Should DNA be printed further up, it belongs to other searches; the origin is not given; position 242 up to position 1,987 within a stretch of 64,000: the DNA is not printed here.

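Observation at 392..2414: Helicase-loader gene with an internally duplicated DnaC/IstB-type AAA+ module plus Zn-finger, next to a DnaD-domain gene and dnaB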

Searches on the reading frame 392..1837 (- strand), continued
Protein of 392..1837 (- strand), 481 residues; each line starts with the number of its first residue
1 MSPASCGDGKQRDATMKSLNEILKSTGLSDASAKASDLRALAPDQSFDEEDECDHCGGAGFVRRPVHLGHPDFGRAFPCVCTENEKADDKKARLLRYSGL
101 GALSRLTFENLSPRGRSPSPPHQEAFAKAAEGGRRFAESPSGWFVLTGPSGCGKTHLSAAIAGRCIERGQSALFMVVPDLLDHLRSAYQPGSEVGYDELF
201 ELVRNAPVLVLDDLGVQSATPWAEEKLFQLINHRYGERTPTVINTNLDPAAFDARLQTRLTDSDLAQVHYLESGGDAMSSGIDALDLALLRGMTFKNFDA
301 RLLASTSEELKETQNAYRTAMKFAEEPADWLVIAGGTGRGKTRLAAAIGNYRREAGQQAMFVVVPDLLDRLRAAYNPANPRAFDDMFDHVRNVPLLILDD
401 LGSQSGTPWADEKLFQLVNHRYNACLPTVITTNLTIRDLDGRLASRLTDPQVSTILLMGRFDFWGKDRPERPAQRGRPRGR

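Call 9: find_related_loci(query=window:392-1792:-, collection=genome_contigs, flank=6000)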
Query window:392-1792:- (466 aa) in genome_contigs; peptide patterns used: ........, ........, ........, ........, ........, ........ (x = any residue, [..] = any of these).
301 stretches matched a pattern; 257 encode a relative of the query (tblastn E <= 1e-3); the best 80 are kept; 80 distinct loci.
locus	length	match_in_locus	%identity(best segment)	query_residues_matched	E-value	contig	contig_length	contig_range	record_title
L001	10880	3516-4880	83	1-455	0e+0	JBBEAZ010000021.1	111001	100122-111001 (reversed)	MAG: Dehalococcoidia bacterium isolate LejiaF_64_43 Lejia_F_286_length_111001_cov_26, whole genome shotgun sequence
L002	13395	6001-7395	80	1-466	0e+0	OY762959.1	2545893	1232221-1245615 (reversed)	MAG: Dehalococcoidia bacterium isolate a8fc5444-7059-4be1-bdcb-92646be6befe genome assembly, chromosome: 1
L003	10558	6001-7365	80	1-455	0e+0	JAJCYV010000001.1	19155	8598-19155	MAG: Chloroflexota bacterium isolate OFTM284 OFTM284_0, whole genome shotgun sequence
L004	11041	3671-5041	82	1-457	0e+0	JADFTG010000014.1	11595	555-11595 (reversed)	MAG: Chloroflexota bacterium isolate B9T1B11 B9T1B11_NODE950, whole genome shotgun sequence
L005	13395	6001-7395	80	1-466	0e+0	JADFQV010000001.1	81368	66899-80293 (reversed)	MAG: Chloroflexota bacterium isolate B80T3L11 B80T3L11_NODE106, whole genome shotgun sequence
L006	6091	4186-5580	80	1-466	0e+0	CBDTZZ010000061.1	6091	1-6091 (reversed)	MAG TPA_asm: uncultured bacterium isolate ERR2431947_binner23_Refined_50 genome assembly, contig: ERZ24794554.7115, whol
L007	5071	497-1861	80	1-455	0e+0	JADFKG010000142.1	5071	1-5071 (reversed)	MAG: Chloroflexota bacterium isolate B46T1L10 B46T1L10_NODE30852, whole genome shotgun sequence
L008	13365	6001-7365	72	1-451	0e+0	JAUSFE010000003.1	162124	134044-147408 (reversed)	MAG: Dehalococcoidia bacterium isolate E14_maxbin.284_sub E14_k141_1161466, whole genome shotgun sequence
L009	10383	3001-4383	72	1-464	0e+0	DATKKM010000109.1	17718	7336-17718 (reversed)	MAG TPA_asm: Dehalococcoidia bacterium isolate SMAG_U14657 k141_213087, whole genome shotgun sequence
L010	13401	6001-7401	71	1-466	0e+0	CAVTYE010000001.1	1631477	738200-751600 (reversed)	MAG: uncultured Chloroflexia bacterium isolate MFD04944.bin.2.175 genome assembly, contig: contig_16245, whole genome sh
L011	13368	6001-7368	69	1-456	0e+0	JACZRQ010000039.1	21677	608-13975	MAG: Chloroflexota bacterium isolate B103T1B8 B103T1B8_NODE3951, whole genome shotgun sequence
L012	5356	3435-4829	69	1-464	0e+0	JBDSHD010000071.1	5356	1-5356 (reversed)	MAG: Dehalococcoidia bacterium isolate cluster1_bin.268 k127_9884153, whole genome shotgun sequence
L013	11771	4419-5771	71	1-452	0e+0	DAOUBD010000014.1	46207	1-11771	MAG TPA_asm: Dehalococcoidia bacterium isolate H68_705 k101_358927, whole genome shotgun sequence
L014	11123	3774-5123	72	1-451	0e+0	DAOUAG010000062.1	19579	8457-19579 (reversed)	MAG TPA_asm: Dehalococcoidia bacterium isolate H62_633 k111_1792800, whole genome shotgun sequence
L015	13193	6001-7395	70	1-464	0e+0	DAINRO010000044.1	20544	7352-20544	MAG TPA_asm: Chloroflexota bacterium isolate CTOTU25977 NODE_633_length_20544_cov_8.573576, whole genome shotgun sequenc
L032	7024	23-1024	73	85-453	3e-164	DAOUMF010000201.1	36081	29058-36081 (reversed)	MAG TPA_asm: Dehalococcoidia bacterium isolate W31_80 k127_938678, whole genome shotgun sequence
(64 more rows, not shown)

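Call 16: search_solved_structures(query=window:392-1792:-, max_evalue=0.001, show_alignments=5)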
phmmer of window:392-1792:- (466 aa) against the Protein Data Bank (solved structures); distinct sequences matched with E-value up to 0.001: 56.
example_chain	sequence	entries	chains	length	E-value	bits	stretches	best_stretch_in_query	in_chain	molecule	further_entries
4m4w_J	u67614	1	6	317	1.2e-13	54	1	121-235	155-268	Primosomal protein DnaI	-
6qel_G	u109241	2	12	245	1.6e-13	53.6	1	68-240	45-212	DNA replication protein dnaC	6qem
2w58_A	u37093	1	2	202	1.9e-13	53.4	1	100-235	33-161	PRIMOSOME COMPONENT (HELICASE LOADER)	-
3ecc_A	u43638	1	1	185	1.4e-11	47.2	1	312-422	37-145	DNA replication protein DnaC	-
3ec2_A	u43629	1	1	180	1.5e-11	47.2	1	312-422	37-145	DNA replication protein DnaC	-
2qgz_A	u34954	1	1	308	2e-11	46.8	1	108-240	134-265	Putative primosome component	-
5he8_A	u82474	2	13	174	4.4e-11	45.6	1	130-241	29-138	Helicase loader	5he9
5bq5_A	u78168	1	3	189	3.6e-10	42.6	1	130-232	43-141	Insertion sequence IS5376 putative ATP-binding protein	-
8q3w_A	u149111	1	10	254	6.9e-10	41.7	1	130-232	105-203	Insertion sequence IS5376 putative ATP-binding protein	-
8q4d_E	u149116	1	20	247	1.2e-09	40.8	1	130-232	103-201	Insertion sequence IS5376 putative ATP-binding protein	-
8rs9_A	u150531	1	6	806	2.1e-05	26.9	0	120-198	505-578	Transitional endoplasmic reticulum ATPase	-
8bv3_A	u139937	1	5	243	2.7e-05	26.5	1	301-431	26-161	Chromosomal replication initiator protein DnaA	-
9bji_A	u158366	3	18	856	4.6e-05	25.8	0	127-207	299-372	Nuclear valosin-containing protein-like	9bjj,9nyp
8r0e_A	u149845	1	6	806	6.6e-05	25.2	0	120-195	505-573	Transitional endoplasmic reticulum ATPase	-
8pqx_A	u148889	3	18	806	8.9e-05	24.8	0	120-198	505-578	Transitional endoplasmic reticulum ATPase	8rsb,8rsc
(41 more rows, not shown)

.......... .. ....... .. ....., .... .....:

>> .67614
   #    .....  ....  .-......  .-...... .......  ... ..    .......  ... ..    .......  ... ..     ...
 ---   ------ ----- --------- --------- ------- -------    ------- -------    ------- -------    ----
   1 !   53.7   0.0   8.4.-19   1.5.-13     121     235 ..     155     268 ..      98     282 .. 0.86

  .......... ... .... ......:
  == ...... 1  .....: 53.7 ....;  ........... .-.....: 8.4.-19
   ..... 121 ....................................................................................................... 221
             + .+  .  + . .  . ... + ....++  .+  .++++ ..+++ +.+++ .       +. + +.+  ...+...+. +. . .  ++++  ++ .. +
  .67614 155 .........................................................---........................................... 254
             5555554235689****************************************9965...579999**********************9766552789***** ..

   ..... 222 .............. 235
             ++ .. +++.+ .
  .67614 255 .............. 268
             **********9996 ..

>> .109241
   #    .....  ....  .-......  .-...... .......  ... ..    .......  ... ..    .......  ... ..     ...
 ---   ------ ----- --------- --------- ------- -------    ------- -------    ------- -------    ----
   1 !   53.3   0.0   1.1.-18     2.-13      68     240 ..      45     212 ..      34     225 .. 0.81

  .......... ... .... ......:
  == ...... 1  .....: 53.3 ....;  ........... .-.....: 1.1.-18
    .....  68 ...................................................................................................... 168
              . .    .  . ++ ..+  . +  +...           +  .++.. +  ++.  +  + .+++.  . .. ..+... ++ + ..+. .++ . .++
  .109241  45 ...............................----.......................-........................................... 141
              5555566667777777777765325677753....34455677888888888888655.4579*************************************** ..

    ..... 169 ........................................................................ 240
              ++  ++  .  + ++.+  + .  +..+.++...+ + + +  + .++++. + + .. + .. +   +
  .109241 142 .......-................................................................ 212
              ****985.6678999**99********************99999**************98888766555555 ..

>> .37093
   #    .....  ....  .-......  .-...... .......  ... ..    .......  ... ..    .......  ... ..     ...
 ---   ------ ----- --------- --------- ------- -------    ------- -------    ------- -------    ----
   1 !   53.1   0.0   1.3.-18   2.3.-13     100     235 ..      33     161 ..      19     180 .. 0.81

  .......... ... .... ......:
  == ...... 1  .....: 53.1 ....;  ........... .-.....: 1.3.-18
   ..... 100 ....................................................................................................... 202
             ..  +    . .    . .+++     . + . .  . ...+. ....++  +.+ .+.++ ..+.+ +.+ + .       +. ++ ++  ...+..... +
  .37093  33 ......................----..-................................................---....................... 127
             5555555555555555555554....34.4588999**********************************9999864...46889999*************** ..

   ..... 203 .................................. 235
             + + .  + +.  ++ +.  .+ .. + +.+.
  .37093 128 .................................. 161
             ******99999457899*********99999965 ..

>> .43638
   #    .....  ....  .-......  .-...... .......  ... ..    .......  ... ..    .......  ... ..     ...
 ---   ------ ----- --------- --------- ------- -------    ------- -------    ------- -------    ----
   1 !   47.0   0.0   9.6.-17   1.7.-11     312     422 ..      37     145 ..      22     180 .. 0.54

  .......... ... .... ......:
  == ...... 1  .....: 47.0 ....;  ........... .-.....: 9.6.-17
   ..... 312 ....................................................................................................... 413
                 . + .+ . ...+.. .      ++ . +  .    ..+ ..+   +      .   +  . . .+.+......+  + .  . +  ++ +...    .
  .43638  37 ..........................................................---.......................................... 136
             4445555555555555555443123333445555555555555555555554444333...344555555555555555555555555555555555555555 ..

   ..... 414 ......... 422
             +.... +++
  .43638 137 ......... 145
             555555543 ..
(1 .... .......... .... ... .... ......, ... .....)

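Call 29: search_protein_representatives(protein=window:392-1792:-)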
Query: 466 residues. Proteins with E-value up to 0.001 (for the whole library): 27283; up to 1e-10: 6936; up to 1e-30: 633. The best 150 are listed.
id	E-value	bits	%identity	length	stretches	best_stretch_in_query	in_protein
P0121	4.9e-192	655.4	44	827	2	32-445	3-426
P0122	1.7e-151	521.8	43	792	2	89-450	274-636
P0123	4.1e-136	471.0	62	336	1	132-464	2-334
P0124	2.7e-134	465.0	48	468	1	1-462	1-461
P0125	3.7e-130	451.4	47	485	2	34-417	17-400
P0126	3.3e-119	415.3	51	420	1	48-460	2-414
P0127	5.5e-119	414.6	46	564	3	36-285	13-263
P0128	1.8e-116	406.3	45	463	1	1-449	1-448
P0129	3.4e-116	405.4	49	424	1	48-463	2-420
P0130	1.0e-114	400.5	43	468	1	6-465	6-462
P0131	7.7e-114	397.6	47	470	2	35-284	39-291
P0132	1.4e-111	390.1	42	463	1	3-460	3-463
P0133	2.4e-111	389.4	50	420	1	53-435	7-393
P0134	3.7e-109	382.2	44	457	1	34-448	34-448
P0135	7.6e-109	381.1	45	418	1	48-440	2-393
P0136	3.3e-107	375.7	46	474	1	35-452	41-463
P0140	5.1e-103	361.9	45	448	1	34-450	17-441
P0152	2.5e-92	326.7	39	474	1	1-463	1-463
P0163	5.2e-85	302.5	40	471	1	1-466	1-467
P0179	1.6e-78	281.1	34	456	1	17-456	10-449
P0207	1.6e-67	244.9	35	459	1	37-438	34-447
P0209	2.7e-67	244.1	52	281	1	30-284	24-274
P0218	2.1e-65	237.9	34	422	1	36-442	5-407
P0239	4.7e-61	223.6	49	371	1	37-261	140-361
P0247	3.2e-59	217.5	50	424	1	6-255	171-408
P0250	4.1e-59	217.2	46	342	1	31-264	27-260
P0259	1.2e-57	212.3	48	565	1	37-261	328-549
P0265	1.5e-56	208.8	47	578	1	35-261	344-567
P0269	2.7e-56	207.9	51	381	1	35-252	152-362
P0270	3.5e-56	207.5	50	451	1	37-252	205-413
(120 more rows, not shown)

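Call 32: predict_structure(alignment_id=A1)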
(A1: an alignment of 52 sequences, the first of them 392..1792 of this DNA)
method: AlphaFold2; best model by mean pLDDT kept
length: 466 residues; sequences in the alignment: 52
mean_pLDDT: 77.2   pTM: 0.47
mean pLDDT of the five models: 77.2, 77.0, 76.3, 76.2, 74.3
residues with pLDDT >= 90: 127; 70-90: 228; 50-70: 41; < 50: 70
segments of 3 or more residues with pLDDT < 50: 1-35, 40-43, 50-58, 259-264, 453-464
pLDDT, mean of each block of 10 residues (from residue 1): 41 29 30 41 50 44 67 71 74 82 78 93 94 86 92 85 84 74 81 89 74 92 93 83 88 75 63 83 85 87 93 92 88 92 90 83 74 88 84 86 92 93 87 90 84 49 49
secondary structure, 60 per line:
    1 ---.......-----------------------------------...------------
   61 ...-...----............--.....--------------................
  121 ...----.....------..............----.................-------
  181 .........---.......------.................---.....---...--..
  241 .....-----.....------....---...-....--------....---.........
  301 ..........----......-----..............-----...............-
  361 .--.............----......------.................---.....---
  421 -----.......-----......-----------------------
elements in order: H4-10 E46-48 E61-63 H72-83 H86-90 H105-123 E128-132 H139-152 E157-161 H162-173 H181-189 E193-199 H206-222 E226-230 H239-245 E251-255 H262-265 H273-276 H285-288 H292-310 E315-320 H326-339 E345-348 H349-359 H365-376 E381-386 H393-409 E413-417 H426-432 E438-443
